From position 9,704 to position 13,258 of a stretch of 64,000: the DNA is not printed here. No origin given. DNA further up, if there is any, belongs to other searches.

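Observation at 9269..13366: A 1365-aa membrane-anchored beta-solenoid protein with no assignable function, next to a small Cys-containing protein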

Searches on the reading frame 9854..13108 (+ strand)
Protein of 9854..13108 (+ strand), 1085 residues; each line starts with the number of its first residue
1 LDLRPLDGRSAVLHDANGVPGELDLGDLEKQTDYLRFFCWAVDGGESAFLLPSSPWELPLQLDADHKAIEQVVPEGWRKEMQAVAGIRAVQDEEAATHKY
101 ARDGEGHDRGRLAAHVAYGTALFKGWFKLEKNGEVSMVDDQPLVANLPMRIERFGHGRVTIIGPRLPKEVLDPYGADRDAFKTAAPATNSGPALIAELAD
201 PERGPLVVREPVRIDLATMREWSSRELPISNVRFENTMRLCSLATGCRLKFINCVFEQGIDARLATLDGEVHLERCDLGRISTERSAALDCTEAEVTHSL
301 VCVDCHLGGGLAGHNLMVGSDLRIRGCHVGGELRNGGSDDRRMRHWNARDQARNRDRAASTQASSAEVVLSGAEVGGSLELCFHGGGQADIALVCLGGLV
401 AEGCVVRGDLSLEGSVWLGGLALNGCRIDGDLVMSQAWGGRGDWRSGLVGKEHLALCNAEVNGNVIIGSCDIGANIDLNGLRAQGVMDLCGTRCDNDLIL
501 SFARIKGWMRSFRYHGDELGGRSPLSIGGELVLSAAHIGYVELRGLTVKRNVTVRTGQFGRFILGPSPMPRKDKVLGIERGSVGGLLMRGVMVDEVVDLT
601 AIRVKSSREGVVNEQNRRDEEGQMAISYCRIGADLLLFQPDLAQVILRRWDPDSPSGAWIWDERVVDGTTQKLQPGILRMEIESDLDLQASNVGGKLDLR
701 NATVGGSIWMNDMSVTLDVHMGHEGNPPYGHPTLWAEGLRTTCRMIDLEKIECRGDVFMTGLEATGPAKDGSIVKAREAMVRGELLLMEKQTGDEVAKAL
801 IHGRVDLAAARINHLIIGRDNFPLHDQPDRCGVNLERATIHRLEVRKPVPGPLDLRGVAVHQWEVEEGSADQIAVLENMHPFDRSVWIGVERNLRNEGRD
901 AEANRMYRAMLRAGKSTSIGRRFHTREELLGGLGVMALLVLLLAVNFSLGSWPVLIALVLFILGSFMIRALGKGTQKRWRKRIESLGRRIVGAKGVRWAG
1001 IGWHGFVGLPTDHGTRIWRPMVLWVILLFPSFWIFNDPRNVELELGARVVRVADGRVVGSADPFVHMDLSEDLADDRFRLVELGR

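Call 43: search_protein_representatives(alignment_id=A4)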
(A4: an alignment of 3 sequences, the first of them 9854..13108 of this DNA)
Query: 3 sequences, 1086 profile positions. Proteins with E-value up to 0.001 (for the whole library): 1692; up to 1e-10: 466; up to 1e-30: 109. The best 150 are listed.
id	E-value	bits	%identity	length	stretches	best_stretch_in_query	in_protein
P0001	0.0e+00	2140.7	-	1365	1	1-1086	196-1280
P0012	0.0e+00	1308.9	-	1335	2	2-918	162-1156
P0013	4.6e-203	693.2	-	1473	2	1-927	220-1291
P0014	7.0e-161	553.5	-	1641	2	2-920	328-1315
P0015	9.2e-138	477.0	-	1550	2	2-915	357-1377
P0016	1.5e-132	459.7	-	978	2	228-969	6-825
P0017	8.7e-127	440.7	-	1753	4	226-791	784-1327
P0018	6.9e-126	437.7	-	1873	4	1-386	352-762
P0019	1.0e-121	423.9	-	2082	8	226-792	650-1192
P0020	9.3e-117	407.4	-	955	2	227-962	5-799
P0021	5.1e-116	405.0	-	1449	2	3-923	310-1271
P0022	3.2e-113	395.7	-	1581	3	221-916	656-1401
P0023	3.5e-112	392.3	-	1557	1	2-1043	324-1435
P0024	9.9e-112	390.8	-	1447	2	4-922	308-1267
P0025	7.0e-111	388.0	-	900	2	221-916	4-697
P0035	1.4e-94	334.0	-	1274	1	2-977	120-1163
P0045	2.2e-81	290.3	-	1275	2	5-916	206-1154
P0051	1.1e-75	271.5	-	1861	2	222-966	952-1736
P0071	6.2e-48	179.5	-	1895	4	578-969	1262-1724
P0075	3.1e-44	167.3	-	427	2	685-924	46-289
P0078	3.5e-41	157.2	-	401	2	683-923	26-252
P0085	1.4e-38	148.6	-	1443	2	226-724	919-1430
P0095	3.0e-35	137.6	-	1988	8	829-932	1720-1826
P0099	6.3e-35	136.5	-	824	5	737-915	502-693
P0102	9.9e-35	135.8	-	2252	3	6-157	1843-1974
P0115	2.6e-31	124.5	-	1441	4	287-513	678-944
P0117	2.8e-31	124.4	-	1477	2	241-643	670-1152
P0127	4.5e-29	117.1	-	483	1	1-264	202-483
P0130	8.0e-29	116.3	-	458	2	2-162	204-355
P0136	1.1e-27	112.5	-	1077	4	451-845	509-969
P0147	2.6e-25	104.7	-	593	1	1-162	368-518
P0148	2.8e-25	104.5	-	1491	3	221-512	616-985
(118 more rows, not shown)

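Call 48: search_protein_families(library=pfam, alignment_id=A5, max_evalue=0.001)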
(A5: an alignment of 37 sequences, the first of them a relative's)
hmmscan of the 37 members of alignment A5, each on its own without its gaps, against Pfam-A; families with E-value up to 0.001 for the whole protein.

A. member 1, P0058 (1850 aa): 1 family
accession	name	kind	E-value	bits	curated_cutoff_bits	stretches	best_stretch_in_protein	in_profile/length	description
PF13576.12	Pentapeptide_3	-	1.4e-05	25.6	27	0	1182-1213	3-34/48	Pentapeptide repeats (9 copies)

B. families by the number of members that match (of 37 scanned): 9 families
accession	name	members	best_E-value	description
PF13576.12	Pentapeptide_3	27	1.5e-16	Pentapeptide repeats (9 copies)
PF12796.13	Ank_2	1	1.9e-101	Ankyrin repeats (3 copies)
PF00023.36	Ank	1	1.7e-80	Ankyrin repeat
PF13606.12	Ank_3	1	5.3e-68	Ankyrin repeat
PF13637.12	Ank_4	1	1.8e-66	Ankyrin repeats (many copies)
PF13857.12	Ank_5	1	8.1e-62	Ankyrin repeats (many copies)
PF20703.3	nSTAND1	1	6.3e-49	Novel STAND NTPase 1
PF24521.3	Ank_KRIT1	1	2.1e-25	KRIT1 ankyrin-repeats domain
PF13191.12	AAA_16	1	0.00019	AAA ATPase domain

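Call 49: search_protein_families(library=ncbifam, alignment_id=A5, max_evalue=0.001)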
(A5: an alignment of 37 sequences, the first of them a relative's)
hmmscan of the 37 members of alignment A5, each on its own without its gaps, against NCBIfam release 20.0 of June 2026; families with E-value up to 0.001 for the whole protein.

A. member 1, P0058 (1850 aa): 0 families

B. families by the number of members that match (of 37 scanned): 7 families
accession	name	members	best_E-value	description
NF043022.1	T4SS_AnkG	1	4.4e-45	Dot/Icm T4SS effector AnkG/AnkZ/LegA7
NF041931.2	MzaA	1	1.6e-30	MZA anti-phage system associated sigma-70 family RNA polymerase sigma factor MzaA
NF043029.1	T4SS_AnkY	1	3.7e-22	Dot/Icm T4SS effector AnkY/LegA9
NF043028.1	T4SS_AnkX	1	2e-19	Dot/Icm T4SS effector AnkN/AnkX/LegA8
NF043023.1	T4SS_AnkH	1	4.7e-18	Dot/Icm T4SS effector AnkH/LegA3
NF043019.1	T4SS_AnkC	1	1.2e-07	Dot/Icm T4SS effector AnkC/LegA12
TIGR00870.1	trp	1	0.00013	transient-receptor-potential calcium channel protein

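Call 64: find_encoding_contigs(protein=P0013, flank=10000, max_places=4)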
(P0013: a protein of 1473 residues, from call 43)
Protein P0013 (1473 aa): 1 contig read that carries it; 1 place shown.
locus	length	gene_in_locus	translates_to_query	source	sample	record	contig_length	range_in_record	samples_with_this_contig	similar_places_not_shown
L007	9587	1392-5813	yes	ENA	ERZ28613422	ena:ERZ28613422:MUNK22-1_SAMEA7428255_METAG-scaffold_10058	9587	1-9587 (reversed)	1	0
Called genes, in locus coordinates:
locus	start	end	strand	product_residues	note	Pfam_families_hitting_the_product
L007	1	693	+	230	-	?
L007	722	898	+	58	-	-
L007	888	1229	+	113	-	PF01850:PIN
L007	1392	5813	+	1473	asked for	PF13576:Pentapeptide_3 (faint)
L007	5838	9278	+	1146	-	PF13643:DUF4145 (weak), PF04313:HSDR_N (faint), PF00270:DEAD, PF04851:ResIII, PF13872:AAA_34 (faint), PF18766:SWI2_SNF2, PF08463:EcoEI_R_C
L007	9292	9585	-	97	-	?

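Call 65: find_encoding_contigs(protein=P0016, flank=10000, max_places=4)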
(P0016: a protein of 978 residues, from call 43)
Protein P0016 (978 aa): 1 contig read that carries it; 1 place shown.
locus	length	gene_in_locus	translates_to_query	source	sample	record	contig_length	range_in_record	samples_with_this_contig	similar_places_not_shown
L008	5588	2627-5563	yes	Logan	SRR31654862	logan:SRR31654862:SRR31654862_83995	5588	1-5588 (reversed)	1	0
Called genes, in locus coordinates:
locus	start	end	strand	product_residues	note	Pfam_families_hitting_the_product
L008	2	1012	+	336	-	?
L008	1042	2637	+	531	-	-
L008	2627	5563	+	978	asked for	-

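Call 70: find_encoding_contigs(protein=P0014, flank=10000, max_places=3)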
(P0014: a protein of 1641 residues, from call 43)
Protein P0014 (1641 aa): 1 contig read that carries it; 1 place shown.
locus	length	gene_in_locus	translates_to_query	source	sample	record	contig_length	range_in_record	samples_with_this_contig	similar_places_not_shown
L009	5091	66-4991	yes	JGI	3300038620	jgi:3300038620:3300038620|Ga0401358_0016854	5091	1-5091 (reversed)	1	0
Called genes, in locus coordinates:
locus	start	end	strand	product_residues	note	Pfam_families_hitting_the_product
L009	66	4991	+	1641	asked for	-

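Call 71: find_encoding_contigs(protein=P0023, flank=10000, max_places=3)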
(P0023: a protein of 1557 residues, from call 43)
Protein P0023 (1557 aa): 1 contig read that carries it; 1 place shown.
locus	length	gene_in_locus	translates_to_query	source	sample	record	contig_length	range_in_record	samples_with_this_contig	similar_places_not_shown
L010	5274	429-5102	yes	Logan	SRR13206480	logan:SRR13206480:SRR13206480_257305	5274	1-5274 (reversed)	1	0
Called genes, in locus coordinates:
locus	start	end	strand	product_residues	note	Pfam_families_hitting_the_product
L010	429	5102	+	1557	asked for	-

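Call 89: search_dna_similar(query=P0099, collection=plasmids, mode=protein, max_evalue=0.00001, max_rows=25)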
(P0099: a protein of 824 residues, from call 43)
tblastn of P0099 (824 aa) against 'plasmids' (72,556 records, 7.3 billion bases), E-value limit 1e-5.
Records with a match: 1; places in all: 1; records where one place covers at least 80% of the query: 0.
Best place of each record, by identity: <60% 1.
By first word of the organism name: Halosegnis 1.
By predicted mobility (MOB-suite, as given by PLSDB): non-mobilizable 1.
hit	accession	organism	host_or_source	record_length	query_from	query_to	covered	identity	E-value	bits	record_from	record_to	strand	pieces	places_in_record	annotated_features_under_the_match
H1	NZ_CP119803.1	Halosegnis marinus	cell culture,coastal saline-alkali land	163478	45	277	28%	25.4%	2e-7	63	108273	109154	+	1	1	pentapeptide repeat-containing protein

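Call 90: search_dna_similar(query=P0078, collection=plasmids, mode=protein, max_evalue=0.00001, max_rows=25)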
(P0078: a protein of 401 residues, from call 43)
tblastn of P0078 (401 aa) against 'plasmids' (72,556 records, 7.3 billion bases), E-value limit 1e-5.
No match.

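Call 93: search_protein_families(library=pfam, proteins=[P0071, P0095, P0115, P0117, P0148, P0136], max_evalue=0.001)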
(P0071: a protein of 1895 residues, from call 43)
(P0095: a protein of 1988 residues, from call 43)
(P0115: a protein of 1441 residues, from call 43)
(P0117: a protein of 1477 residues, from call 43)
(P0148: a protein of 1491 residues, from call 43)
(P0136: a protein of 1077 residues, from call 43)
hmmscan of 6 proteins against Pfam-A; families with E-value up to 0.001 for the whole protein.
P0071 (1895 aa): 0 families

P0095 (1988 aa): 0 families

P0115 (1441 aa): 0 families

P0117 (1477 aa): 1 family
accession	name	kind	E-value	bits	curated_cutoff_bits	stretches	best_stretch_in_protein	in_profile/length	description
PF13576.12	Pentapeptide_3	-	7.4e-08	32.9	27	0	736-769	15-47/48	Pentapeptide repeats (9 copies)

P0148 (1491 aa): 0 families

P0136 (1077 aa): 1 family
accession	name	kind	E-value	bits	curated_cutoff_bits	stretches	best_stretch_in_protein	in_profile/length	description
PF13576.12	Pentapeptide_3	-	0.00059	20.5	27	0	64-94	12-42/48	Pentapeptide repeats (9 copies)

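Call 95: search_protein_families(library=pfam, proteins=[P0102, P0147, P0130, P0127, P0051, P0085], max_evalue=0.01)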
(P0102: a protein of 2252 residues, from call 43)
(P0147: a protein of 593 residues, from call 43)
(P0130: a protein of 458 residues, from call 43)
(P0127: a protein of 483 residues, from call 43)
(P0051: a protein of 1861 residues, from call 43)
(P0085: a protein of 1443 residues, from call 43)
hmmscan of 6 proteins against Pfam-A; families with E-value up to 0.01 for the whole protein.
P0102 (2252 aa): 8 families
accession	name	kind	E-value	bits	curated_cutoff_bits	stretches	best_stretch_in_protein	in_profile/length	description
PF12796.13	Ank_2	-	1.9e-101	333.2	27.3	9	1055-1148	1-88/90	Ankyrin repeats (3 copies)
PF00023.36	Ank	-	1.7e-80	260.7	21.1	11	847-879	1-33/33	Ankyrin repeat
PF13606.12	Ank_3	-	5.3e-68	216.3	22.3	2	847-875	1-29/30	Ankyrin repeat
PF13637.12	Ank_4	-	1.8e-66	219.1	22.7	10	852-901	1-50/50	Ankyrin repeats (many copies)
PF13857.12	Ank_5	-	8.1e-62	205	27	9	1543-1598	1-56/56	Ankyrin repeats (many copies)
PF20703.3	nSTAND1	-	6.3e-49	168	27.1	2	261-554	1-242/379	Novel STAND NTPase 1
PF24521.3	Ank_KRIT1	-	2.1e-25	89.7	80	3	1487-1603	21-130/149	KRIT1 ankyrin-repeats domain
PF13191.12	AAA_16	-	0.00019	22.4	32.6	0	276-424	2-142/167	AAA ATPase domain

P0147 (593 aa): 0 families

P0130 (458 aa): 0 families

P0127 (483 aa): 0 families

P0051 (1861 aa): 1 family
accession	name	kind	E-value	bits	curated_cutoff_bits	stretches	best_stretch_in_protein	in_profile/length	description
PF13576.12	Pentapeptide_3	-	4.4e-05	24.1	27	0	993-1039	2-42/48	Pentapeptide repeats (9 copies)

P0085 (1443 aa): 1 family
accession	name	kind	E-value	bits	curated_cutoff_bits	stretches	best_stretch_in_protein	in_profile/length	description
PF13576.12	Pentapeptide_3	-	1.2e-06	29.1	27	0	922-969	1-47/48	Pentapeptide repeats (9 copies)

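Call 96: search_protein_families(library=ncbifam, proteins=[P0102, P0147, P0130, P0127, P0051, P0085], max_evalue=0.01)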
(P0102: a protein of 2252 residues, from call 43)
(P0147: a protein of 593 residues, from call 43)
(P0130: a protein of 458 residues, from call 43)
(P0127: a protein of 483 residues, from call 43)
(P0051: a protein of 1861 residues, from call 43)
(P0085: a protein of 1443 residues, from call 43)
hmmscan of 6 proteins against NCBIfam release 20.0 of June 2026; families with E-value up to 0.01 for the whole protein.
P0102 (2252 aa): 7 families
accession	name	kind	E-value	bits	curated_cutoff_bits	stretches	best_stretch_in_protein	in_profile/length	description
NF043022.1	T4SS_AnkG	equivalog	4.4e-45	154.3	500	6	1484-1603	296-411/455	Dot/Icm T4SS effector AnkG/AnkZ/LegA7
NF041931.2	MzaA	equivalog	1.6e-30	106.6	800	4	1021-1107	6-89/726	MZA anti-phage system associated sigma-70 family RNA polymerase sigma factor MzaA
NF043029.1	T4SS_AnkY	equivalog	3.7e-22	78.5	600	2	847-923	457-533/543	Dot/Icm T4SS effector AnkY/LegA9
NF043028.1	T4SS_AnkX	equivalog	2e-19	69.3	1400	2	1085-1212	385-517/938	Dot/Icm T4SS effector AnkN/AnkX/LegA8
NF043023.1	T4SS_AnkH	equivalog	4.7e-18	65.2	600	1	848-918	32-102/467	Dot/Icm T4SS effector AnkH/LegA3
NF043019.1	T4SS_AnkC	equivalog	1.2e-07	31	450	0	1595-1683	131-225/459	Dot/Icm T4SS effector AnkC/LegA12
TIGR00870.1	trp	subfamily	0.00013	20.1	498.75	0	845-990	128-218/747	transient-receptor-potential calcium channel protein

P0147 (593 aa): 0 families

P0130 (458 aa): 0 families

P0127 (483 aa): 0 families

P0051 (1861 aa): 0 families

P0085 (1443 aa): 0 families

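Call 104: list_cluster_members(proteins=[P0012, P0013, P0016, P0020, P0035, P0045, P0075, P0099, P0102, P0130])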
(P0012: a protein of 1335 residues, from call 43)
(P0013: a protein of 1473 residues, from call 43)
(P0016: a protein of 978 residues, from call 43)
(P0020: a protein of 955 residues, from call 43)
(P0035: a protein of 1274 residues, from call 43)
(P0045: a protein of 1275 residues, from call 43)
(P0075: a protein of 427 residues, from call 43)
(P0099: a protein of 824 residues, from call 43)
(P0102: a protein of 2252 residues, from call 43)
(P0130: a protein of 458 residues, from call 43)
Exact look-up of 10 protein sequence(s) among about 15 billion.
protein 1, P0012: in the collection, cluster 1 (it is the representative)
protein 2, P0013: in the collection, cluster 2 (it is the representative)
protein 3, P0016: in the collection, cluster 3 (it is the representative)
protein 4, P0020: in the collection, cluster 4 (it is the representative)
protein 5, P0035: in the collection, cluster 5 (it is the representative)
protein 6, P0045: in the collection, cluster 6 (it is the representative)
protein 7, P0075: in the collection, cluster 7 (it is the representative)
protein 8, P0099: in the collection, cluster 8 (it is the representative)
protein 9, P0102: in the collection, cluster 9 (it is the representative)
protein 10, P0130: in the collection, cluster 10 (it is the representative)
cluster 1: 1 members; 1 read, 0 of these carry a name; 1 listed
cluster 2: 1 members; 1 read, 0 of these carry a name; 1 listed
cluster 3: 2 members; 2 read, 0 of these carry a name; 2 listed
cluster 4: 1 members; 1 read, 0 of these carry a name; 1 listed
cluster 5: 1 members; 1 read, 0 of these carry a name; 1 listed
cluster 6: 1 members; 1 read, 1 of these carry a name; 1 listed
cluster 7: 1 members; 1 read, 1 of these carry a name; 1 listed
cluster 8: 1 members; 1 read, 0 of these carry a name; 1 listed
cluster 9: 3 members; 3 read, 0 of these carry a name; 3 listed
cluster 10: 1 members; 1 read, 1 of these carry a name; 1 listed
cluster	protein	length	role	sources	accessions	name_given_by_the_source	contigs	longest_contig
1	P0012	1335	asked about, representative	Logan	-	-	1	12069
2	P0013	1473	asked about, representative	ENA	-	-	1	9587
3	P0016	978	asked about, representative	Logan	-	-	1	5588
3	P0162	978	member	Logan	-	-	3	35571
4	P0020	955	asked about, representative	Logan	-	-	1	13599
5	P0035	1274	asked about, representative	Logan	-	-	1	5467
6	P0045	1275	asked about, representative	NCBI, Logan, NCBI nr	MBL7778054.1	MAG: hypothetical protein JNK66_07085 [Chitinophagales bacterium] | hypothetical protein [Chitinophagales bacterium]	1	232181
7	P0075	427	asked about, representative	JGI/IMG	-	hypothetical protein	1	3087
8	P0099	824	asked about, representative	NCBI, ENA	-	-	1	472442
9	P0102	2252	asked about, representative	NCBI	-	-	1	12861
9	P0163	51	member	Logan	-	-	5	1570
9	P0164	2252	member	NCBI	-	-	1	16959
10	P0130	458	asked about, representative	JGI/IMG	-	hypothetical protein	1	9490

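Call 105: find_encoding_contigs(protein=P0012, flank=10000, max_places=2)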
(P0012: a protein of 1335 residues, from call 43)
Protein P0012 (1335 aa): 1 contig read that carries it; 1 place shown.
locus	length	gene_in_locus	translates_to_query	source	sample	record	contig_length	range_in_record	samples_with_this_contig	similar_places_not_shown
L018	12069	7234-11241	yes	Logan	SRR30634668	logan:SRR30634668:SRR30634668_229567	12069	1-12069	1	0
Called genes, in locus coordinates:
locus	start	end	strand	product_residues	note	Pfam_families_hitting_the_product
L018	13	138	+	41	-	-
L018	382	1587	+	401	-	PF04235:DUF418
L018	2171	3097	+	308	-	-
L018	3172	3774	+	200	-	-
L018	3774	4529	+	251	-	PF07730:HisKA_3 (weak), PF02518:HATPase_c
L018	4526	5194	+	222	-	PF00072:Response_reg, PF00196:GerE (weak)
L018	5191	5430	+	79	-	-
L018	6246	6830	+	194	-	-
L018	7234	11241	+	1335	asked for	-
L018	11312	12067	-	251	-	?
